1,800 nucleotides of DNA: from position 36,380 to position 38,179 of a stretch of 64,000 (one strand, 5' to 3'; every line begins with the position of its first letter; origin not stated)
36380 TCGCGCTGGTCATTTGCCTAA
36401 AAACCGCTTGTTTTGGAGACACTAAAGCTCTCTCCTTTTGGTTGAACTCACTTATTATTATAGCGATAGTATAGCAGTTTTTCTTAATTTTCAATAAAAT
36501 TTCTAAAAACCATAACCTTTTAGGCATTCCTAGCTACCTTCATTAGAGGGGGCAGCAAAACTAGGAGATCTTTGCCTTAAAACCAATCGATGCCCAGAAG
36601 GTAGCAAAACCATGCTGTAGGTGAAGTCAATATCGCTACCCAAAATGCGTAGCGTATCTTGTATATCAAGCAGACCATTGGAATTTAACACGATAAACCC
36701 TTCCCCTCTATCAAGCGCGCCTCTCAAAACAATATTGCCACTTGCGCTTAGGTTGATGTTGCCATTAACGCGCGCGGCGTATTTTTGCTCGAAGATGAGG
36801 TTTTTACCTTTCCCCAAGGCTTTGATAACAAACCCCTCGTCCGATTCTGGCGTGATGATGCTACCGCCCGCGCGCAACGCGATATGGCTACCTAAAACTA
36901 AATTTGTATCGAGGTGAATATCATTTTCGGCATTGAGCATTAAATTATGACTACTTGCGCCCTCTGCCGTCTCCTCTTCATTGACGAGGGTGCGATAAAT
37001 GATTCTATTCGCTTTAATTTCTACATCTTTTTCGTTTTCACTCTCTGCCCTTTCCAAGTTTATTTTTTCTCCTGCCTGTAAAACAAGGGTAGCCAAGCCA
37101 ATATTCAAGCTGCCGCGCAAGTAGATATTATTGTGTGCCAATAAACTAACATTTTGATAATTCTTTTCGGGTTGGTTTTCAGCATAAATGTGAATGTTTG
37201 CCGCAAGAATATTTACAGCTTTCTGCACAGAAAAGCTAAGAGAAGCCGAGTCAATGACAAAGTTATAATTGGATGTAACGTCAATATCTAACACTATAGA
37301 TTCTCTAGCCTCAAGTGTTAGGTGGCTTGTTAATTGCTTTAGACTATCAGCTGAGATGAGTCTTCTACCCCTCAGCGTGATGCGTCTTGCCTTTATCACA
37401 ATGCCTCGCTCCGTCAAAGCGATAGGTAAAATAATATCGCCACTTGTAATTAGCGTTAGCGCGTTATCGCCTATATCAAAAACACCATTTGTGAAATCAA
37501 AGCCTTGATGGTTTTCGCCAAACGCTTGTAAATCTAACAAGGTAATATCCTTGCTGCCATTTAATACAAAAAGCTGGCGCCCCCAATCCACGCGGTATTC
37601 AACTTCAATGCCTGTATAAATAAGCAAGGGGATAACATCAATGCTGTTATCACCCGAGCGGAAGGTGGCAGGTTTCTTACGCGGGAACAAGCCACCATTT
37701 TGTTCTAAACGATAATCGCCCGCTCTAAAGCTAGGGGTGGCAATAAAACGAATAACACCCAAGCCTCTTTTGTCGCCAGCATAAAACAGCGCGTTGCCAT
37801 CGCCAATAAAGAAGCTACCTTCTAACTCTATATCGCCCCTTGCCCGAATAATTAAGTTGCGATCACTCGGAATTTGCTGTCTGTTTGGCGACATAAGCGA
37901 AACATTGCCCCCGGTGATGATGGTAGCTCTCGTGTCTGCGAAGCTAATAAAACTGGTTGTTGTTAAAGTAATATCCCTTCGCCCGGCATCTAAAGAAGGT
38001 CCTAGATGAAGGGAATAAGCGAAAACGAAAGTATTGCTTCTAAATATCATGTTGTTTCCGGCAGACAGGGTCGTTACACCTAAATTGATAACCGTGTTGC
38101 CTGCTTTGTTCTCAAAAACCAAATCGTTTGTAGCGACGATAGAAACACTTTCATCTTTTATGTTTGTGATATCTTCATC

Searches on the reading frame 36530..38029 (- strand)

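Call 56: search_protein_families(library=pfam, proteins=[window:36530-38029:-], max_evalue=0.1)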
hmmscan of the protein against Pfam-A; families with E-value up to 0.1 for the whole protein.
window:36530-38029:- (499 aa): 3 families
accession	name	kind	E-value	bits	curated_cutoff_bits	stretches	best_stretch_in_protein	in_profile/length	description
PF10162.14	G8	-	0.00075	19.8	22.9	1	234-327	11-83/124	G8 domain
PF13332.12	Fil_haemagg_2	-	0.0016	19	22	0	292-334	26-69/170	Hemagglutinin repeat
PF18206.8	Porphyrn_cat_1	-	0.046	14.8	27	0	215-257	47-89/105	Porphyranase beta-sandwich domain 1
